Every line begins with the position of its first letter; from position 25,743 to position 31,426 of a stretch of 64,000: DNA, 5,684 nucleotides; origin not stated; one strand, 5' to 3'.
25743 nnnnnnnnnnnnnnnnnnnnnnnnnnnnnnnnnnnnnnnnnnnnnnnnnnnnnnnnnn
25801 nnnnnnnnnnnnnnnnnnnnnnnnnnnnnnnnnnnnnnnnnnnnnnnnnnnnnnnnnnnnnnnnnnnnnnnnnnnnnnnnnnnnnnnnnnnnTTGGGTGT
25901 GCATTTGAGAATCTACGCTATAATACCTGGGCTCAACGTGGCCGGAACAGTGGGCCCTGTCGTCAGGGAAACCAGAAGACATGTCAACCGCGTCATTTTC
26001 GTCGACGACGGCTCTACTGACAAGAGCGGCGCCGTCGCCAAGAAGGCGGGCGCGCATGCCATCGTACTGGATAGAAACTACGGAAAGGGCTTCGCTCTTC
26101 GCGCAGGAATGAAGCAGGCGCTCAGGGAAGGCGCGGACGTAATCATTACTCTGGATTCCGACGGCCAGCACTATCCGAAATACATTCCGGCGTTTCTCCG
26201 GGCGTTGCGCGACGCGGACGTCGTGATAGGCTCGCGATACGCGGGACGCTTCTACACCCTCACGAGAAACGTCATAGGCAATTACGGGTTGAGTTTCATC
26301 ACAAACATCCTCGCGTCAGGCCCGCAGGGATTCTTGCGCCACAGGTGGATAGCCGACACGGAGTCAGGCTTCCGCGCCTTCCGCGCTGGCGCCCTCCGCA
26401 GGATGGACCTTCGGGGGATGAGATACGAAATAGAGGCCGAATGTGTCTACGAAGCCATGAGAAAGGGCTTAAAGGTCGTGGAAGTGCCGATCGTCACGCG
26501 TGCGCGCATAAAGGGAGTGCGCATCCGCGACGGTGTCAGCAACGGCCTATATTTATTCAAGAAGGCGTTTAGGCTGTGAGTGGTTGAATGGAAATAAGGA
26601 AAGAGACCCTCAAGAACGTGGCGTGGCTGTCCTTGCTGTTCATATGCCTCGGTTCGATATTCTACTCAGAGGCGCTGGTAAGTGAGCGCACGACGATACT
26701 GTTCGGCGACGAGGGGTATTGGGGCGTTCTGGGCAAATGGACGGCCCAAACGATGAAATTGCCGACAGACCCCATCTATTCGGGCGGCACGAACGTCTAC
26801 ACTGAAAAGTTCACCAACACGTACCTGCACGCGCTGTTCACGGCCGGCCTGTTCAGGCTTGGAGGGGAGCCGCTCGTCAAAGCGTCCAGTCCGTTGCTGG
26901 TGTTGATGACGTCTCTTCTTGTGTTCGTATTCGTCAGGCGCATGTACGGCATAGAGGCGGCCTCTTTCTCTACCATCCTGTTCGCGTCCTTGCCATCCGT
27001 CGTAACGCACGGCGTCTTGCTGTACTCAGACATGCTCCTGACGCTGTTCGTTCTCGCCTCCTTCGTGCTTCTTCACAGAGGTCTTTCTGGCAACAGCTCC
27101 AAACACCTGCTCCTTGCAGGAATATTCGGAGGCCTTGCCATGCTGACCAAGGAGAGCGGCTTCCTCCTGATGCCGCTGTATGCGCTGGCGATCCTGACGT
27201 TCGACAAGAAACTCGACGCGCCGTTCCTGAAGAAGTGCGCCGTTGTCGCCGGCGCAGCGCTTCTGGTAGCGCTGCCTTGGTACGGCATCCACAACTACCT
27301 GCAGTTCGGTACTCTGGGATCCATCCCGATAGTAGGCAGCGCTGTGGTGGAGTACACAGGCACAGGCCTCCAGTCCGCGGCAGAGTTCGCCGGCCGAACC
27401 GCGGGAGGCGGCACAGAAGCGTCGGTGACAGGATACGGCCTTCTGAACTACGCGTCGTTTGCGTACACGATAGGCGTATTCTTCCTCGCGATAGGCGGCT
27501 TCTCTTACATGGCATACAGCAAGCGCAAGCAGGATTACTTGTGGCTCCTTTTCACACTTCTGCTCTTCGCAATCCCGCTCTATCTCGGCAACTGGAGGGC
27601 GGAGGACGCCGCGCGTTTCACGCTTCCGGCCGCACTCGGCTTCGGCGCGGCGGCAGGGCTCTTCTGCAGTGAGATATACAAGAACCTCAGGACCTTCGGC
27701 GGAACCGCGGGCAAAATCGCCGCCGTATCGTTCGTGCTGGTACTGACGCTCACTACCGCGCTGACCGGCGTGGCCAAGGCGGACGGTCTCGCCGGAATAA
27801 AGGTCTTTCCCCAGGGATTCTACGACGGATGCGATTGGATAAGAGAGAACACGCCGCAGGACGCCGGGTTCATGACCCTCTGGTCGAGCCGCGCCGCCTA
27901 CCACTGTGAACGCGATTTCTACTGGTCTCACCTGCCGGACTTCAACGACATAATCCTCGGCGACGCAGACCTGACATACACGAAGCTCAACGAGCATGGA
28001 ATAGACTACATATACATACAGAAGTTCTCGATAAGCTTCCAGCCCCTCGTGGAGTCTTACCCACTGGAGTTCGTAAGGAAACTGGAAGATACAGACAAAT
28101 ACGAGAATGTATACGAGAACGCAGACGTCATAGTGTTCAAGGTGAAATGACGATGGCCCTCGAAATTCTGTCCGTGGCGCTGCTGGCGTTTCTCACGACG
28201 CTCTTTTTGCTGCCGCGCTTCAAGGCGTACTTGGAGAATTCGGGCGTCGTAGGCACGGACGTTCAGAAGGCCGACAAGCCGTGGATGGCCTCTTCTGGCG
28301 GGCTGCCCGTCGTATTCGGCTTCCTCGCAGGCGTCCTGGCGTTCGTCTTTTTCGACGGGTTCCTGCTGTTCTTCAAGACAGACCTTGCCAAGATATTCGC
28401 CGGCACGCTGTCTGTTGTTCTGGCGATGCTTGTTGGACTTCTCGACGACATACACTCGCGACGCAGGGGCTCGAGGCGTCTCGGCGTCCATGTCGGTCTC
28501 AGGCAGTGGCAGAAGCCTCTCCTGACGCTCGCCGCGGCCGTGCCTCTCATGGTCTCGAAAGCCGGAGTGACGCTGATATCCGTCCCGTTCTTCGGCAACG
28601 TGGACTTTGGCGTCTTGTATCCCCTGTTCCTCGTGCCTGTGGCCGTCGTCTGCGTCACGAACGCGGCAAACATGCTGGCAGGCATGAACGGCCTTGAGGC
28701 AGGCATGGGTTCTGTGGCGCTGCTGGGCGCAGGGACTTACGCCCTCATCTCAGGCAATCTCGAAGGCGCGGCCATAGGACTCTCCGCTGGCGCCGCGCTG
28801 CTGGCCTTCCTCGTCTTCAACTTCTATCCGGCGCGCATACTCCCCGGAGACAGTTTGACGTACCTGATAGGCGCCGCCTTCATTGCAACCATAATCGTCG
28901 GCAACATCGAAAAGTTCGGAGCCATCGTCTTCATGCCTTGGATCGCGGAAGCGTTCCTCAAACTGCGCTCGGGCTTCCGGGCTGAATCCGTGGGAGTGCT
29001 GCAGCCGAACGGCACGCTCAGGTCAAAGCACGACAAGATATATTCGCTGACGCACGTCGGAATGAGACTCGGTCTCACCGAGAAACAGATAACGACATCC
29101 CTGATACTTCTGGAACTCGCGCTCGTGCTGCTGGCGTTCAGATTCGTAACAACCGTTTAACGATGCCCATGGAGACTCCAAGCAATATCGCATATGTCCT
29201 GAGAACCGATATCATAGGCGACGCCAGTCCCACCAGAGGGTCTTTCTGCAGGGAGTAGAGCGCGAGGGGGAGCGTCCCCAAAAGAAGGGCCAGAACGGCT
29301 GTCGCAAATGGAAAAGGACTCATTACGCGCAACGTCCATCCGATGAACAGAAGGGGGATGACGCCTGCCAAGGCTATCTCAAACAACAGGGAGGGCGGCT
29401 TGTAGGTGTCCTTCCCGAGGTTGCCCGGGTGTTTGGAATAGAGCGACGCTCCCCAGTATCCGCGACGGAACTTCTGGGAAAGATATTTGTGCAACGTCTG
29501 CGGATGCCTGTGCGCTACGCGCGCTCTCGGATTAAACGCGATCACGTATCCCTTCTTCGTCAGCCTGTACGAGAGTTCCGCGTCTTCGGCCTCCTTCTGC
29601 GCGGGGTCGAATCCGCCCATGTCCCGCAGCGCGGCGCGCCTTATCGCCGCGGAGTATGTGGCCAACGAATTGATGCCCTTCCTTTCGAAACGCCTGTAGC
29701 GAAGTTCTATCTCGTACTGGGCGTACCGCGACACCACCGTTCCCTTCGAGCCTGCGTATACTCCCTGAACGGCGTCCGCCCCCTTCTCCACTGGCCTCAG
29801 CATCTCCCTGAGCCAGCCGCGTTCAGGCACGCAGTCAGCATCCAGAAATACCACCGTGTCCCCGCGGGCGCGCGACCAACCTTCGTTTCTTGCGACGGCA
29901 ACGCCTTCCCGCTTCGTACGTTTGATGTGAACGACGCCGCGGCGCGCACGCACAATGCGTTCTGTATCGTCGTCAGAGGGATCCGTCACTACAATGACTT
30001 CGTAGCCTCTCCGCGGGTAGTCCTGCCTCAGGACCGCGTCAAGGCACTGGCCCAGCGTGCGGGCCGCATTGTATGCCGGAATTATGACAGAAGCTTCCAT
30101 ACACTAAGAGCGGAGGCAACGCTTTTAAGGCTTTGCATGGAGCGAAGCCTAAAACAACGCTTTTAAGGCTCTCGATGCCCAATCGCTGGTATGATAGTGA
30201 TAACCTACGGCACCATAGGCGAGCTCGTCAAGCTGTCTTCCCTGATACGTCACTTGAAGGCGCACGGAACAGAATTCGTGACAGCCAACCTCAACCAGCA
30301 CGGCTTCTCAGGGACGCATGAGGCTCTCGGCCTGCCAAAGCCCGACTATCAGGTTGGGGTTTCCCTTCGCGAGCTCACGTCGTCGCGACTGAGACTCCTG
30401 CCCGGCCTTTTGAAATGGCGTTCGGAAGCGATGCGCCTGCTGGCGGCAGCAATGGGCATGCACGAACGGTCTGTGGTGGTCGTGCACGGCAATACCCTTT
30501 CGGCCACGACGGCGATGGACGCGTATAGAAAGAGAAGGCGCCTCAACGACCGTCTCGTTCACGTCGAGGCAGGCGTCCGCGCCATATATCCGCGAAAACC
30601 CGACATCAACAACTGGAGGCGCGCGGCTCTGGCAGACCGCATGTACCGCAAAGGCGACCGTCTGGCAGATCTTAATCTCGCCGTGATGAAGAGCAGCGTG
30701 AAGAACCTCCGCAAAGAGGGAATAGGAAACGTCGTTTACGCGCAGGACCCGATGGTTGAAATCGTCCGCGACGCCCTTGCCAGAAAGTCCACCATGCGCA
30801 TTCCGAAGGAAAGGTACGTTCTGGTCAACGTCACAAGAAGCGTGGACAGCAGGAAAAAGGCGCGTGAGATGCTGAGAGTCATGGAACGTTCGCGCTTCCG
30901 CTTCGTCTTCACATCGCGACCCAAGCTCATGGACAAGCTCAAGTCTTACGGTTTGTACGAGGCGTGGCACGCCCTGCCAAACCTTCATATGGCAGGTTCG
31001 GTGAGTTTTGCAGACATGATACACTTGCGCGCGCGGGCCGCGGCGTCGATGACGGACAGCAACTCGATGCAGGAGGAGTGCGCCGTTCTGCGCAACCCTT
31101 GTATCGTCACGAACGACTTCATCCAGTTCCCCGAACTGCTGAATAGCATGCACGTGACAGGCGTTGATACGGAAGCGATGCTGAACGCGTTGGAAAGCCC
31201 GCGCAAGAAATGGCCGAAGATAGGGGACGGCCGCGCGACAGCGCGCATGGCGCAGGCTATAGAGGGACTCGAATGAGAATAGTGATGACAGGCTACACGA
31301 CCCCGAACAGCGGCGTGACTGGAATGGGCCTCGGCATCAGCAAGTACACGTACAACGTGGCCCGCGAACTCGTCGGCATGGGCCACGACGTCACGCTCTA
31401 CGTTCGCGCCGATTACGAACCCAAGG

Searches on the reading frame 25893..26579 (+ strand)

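Call 12: search_protein_families(library=pfam, proteins=[window:25893-26579:+], max_evalue=0.00001)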
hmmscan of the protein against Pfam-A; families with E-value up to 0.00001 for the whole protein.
window:25893-26579:+ (228 aa): 1 family
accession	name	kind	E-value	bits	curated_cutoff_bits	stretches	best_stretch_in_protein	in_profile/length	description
PF00535.33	Glycos_transf_2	-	3.1e-19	69.9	23.3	1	10-168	3-164/168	Glycosyl transferase family 2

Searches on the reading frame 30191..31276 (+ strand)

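Call 13: search_protein_families(library=pfam, proteins=[window:30191-31276:+], max_evalue=0.00001)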
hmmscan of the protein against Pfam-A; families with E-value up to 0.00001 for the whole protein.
window:30191-31276:+ (361 aa): 1 family
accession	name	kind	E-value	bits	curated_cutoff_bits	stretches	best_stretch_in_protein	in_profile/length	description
PF02350.25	Epimerase_2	-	3.2e-19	69.4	30.6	1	79-357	54-346/347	UDP-N-acetylglucosamine 2-epimerase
